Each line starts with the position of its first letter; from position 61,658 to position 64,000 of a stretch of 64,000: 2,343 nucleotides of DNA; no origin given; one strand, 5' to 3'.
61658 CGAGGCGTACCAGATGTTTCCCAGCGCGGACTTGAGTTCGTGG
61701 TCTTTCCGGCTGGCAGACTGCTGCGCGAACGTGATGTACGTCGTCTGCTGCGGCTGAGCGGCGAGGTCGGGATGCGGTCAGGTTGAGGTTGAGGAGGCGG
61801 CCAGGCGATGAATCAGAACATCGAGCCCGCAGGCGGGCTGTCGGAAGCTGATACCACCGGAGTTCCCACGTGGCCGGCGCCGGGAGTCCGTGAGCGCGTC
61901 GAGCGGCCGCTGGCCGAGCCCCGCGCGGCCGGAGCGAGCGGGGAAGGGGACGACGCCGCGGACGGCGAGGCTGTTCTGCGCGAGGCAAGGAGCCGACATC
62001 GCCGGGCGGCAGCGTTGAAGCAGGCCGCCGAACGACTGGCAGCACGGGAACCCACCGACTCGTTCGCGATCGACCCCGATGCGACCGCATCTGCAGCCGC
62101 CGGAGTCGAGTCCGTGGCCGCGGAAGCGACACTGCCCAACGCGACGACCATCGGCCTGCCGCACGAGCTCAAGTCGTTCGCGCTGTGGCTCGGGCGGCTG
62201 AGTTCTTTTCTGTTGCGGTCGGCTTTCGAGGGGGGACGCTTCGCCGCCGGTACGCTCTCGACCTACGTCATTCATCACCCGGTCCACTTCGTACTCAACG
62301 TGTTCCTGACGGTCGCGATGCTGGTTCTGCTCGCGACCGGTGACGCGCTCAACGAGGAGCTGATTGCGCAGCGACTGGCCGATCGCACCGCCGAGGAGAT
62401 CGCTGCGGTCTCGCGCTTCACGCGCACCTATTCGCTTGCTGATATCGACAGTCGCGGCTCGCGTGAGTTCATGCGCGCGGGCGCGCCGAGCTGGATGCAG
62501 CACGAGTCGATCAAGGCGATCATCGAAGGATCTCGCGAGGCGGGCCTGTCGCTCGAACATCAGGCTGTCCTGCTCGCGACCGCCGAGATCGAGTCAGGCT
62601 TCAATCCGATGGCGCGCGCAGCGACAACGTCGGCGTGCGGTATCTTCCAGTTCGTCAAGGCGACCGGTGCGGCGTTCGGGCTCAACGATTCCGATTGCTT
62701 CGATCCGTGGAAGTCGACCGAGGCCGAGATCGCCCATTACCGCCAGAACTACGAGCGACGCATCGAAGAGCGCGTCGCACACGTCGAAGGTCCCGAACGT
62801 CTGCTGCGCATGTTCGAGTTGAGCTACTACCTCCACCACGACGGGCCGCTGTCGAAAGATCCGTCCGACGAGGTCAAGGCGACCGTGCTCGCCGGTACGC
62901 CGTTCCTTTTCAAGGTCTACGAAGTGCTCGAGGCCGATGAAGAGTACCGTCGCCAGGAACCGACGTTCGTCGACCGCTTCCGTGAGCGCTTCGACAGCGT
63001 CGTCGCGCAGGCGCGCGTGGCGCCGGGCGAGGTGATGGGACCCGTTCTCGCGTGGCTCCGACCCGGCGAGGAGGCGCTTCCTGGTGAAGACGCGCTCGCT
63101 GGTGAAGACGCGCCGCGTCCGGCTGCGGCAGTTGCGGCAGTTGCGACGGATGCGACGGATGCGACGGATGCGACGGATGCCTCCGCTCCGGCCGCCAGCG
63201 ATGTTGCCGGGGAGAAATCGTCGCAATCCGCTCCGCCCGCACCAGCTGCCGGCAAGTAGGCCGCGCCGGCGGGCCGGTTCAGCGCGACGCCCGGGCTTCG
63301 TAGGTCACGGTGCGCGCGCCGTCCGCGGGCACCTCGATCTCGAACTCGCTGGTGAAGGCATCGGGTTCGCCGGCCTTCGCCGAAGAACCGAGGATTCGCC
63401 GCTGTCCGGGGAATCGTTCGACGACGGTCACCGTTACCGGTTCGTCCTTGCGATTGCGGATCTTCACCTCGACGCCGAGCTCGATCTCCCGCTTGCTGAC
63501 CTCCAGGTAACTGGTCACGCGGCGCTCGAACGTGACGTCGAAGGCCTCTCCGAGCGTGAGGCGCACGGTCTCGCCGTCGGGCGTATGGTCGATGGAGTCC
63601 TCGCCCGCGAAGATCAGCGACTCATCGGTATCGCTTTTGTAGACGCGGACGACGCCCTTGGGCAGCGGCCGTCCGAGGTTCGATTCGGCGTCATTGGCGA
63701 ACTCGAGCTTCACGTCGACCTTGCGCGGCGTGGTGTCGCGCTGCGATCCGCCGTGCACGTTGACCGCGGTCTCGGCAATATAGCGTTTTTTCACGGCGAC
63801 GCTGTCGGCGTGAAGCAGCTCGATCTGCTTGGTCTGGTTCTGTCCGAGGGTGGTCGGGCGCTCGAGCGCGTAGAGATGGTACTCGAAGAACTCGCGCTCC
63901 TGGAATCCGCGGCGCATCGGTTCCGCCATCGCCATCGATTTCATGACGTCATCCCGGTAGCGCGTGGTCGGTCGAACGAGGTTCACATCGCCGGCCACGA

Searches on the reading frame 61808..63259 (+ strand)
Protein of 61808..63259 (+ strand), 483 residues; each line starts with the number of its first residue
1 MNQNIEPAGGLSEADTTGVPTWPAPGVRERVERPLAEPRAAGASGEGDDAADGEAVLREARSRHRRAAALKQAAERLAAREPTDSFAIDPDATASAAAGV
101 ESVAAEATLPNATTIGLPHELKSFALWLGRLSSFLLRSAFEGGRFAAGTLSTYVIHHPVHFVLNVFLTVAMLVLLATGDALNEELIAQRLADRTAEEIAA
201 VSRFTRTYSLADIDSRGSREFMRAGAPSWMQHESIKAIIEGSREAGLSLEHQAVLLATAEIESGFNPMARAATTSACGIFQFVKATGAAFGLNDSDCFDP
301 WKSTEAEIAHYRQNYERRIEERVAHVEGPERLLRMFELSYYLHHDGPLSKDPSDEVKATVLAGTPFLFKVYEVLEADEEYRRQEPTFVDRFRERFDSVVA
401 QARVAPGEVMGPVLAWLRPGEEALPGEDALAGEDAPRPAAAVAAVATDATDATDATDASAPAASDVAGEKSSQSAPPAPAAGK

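Call 26: search_protein_families(library=pfam, proteins=[window:61808-63259:+])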
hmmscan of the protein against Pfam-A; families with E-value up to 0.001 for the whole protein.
window:61808-63259:+ (483 aa): 1 family
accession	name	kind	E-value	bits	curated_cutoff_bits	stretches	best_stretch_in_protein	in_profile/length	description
PF01464.25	SLT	-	6e-08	32.7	21.3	1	252-317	14-82/117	Transglycosylase SLT domain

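Call 71: find_encoding_contigs(protein=window:61808-63259:+, flank=10000, max_places=3)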
Protein window:61808-63259:+ (483 aa): no gene with exactly this product is on record in the collection.

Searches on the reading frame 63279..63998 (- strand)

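Call 26: search_protein_families(library=pfam, proteins=[window:63279-63998:-])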
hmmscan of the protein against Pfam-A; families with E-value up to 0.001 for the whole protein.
window:63279-63998:- (239 aa): 1 family
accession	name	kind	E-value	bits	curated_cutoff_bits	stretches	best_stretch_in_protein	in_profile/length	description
PF13598.12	DUF4139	-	0.00012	22.3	31.8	1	92-199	44-156/205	Domain of unknown function (DUF4139)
